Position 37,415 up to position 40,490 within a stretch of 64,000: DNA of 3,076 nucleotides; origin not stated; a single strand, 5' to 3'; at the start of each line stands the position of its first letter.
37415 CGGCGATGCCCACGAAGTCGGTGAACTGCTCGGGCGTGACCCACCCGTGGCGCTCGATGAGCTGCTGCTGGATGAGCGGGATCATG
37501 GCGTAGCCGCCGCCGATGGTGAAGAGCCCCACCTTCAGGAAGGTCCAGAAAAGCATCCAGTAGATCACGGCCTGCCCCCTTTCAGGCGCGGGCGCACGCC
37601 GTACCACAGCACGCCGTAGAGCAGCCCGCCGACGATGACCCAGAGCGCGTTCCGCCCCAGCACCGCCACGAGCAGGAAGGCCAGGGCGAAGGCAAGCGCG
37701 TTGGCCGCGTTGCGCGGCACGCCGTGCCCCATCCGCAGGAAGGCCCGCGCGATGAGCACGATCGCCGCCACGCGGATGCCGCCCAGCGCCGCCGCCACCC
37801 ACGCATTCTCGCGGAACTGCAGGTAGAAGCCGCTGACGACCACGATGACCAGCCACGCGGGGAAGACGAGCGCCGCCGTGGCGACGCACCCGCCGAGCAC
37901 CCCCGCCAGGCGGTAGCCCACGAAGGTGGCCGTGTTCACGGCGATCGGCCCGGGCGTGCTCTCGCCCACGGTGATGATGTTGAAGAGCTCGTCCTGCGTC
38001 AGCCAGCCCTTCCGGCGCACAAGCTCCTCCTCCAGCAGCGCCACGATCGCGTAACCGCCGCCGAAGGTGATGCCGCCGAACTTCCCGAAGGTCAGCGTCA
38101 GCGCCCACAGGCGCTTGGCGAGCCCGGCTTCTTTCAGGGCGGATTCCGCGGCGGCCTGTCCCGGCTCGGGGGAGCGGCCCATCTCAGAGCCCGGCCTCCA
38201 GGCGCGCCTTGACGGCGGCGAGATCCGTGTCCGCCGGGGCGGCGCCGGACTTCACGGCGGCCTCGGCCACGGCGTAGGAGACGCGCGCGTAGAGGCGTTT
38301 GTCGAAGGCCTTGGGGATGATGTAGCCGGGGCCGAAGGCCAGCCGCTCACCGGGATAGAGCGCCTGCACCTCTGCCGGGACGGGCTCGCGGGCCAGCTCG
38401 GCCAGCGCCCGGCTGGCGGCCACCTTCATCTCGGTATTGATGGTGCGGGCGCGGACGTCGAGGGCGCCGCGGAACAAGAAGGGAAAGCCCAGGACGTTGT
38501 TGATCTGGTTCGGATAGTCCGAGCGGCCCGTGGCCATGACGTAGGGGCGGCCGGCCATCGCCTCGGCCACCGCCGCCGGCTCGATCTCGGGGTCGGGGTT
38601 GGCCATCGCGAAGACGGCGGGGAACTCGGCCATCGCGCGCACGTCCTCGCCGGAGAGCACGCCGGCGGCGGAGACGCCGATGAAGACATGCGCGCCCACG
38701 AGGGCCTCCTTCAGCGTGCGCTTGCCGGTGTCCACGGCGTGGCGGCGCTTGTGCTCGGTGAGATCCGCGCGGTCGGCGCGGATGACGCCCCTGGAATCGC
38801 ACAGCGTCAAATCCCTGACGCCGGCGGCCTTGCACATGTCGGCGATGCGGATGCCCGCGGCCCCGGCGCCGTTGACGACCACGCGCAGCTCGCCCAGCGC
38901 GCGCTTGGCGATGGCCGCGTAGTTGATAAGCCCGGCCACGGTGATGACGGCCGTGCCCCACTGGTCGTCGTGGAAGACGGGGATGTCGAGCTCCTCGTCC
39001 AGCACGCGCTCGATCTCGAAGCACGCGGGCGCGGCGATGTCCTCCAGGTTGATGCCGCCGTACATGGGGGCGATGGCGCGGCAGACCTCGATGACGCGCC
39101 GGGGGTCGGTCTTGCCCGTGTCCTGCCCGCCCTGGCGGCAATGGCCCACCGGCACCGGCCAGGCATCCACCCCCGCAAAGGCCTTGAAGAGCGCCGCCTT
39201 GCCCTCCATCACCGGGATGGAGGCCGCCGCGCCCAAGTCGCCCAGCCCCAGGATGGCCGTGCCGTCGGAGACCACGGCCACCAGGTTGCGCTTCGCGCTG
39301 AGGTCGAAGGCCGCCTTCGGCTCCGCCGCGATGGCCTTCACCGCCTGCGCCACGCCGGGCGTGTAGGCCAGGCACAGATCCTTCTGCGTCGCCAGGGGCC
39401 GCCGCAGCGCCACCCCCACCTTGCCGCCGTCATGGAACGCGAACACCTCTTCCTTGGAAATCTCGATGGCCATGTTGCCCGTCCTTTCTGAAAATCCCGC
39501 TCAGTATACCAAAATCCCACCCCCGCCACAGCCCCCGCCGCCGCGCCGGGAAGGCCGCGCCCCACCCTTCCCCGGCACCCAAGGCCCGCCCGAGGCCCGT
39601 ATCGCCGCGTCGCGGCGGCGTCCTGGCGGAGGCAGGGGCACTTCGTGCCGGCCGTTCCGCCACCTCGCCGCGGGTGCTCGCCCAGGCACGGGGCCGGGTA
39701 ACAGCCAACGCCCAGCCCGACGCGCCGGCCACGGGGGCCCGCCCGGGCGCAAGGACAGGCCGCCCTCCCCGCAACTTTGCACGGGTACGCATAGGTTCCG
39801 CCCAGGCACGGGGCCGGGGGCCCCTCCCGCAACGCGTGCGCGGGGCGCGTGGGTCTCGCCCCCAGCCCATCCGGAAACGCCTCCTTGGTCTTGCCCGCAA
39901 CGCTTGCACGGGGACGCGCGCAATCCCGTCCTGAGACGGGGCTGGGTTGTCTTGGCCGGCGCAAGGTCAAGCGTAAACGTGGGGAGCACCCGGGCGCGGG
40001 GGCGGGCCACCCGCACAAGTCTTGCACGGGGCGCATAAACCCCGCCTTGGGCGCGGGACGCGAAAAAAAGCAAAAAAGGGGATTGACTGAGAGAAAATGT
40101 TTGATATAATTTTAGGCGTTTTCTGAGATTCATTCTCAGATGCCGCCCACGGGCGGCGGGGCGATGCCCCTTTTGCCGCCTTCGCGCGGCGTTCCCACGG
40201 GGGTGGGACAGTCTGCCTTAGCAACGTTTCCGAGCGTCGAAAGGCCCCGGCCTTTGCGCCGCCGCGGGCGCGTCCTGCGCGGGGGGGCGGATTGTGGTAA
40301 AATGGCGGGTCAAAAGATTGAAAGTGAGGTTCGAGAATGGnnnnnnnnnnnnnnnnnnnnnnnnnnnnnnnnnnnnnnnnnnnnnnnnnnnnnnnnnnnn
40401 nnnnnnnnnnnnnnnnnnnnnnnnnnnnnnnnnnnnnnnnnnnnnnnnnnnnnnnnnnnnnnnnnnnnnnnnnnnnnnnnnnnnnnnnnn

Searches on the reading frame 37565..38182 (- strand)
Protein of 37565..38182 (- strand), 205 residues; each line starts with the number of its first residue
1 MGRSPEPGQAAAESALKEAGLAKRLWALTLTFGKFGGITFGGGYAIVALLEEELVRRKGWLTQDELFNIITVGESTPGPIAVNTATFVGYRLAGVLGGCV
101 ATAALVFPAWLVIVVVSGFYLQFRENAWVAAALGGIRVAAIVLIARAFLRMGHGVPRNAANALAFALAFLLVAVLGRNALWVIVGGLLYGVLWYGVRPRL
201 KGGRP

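Call 65: search_protein_families(library=pfam, proteins=[window:37565-38182:-], max_evalue=0.00001)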
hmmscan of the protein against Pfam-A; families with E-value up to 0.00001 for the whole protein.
window:37565-38182:- (205 aa): 1 family
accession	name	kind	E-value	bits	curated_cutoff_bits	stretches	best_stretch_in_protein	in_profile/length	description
PF02417.20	Chromate_transp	-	1.6e-44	152.3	28.6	1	26-191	1-166/166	Chromate transporter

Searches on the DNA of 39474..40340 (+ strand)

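Call 59: search_dna_similar(query=window:40070-40185:+, collection=plasmids, mode=distant, max_evalue=1, max_rows=10)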
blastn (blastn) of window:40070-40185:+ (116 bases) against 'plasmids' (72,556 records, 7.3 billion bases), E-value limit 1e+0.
Records with a match: 13; places in all: 13; records where one place covers at least 80% of the query: 0.
Best place of each record, by identity: 95-99% 13.
By first word of the organism name: Ralstonia 13.
By predicted mobility (MOB-suite, as given by PLSDB): non-mobilizable 10; mobilizable 3.
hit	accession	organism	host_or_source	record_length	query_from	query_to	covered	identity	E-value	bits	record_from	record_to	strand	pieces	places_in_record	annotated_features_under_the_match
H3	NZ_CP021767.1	Ralstonia solanacearum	Solanum lycopersicum,Tomato with ...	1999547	71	95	22%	96.0%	3e-1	42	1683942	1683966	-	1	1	none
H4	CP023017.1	Ralstonia solanacearum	Solanum tuberosum,single cell,Potato ...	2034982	71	95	22%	96.0%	3e-1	42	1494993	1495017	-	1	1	toxin HipA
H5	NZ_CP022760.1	Ralstonia solanacearum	Solanum tuberosum,single cell,Potato ...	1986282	71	95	22%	96.0%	3e-1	42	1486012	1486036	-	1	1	none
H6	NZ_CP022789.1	Ralstonia solanacearum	Solanum tuberosum,single cell,Potato ...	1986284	71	95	22%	96.0%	3e-1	42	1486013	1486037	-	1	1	none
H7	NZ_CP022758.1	Ralstonia solanacearum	Solanum tuberosum,single cell,Potato ...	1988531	71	95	22%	96.0%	3e-1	42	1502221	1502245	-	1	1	none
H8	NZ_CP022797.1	Ralstonia solanacearum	Solanum tuberosum,single cell,Potato ...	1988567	71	95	22%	96.0%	3e-1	42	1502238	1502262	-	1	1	none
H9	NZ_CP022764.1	Ralstonia solanacearum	Solanum tuberosum,single cell,Potato ...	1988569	71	95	22%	96.0%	3e-1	42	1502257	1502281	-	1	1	none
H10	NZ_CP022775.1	Ralstonia solanacearum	Solanum tuberosum,single cell,Potato ...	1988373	71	95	22%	96.0%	3e-1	42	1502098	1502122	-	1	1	none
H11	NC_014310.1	Ralstonia solanacearum PSI07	-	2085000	71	95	22%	96.0%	3e-1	42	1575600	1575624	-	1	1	none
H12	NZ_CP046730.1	Ralstonia syzygii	tobacco,cell culture,leaf veins ...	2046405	71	95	22%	96.0%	3e-1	42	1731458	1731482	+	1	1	none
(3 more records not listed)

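Call 75: search_rna_families(source=window, start=39474, end=40340, threshold=evalue, max_evalue=1)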
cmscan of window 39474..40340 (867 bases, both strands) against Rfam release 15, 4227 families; matches with E-value up to 1: 0.
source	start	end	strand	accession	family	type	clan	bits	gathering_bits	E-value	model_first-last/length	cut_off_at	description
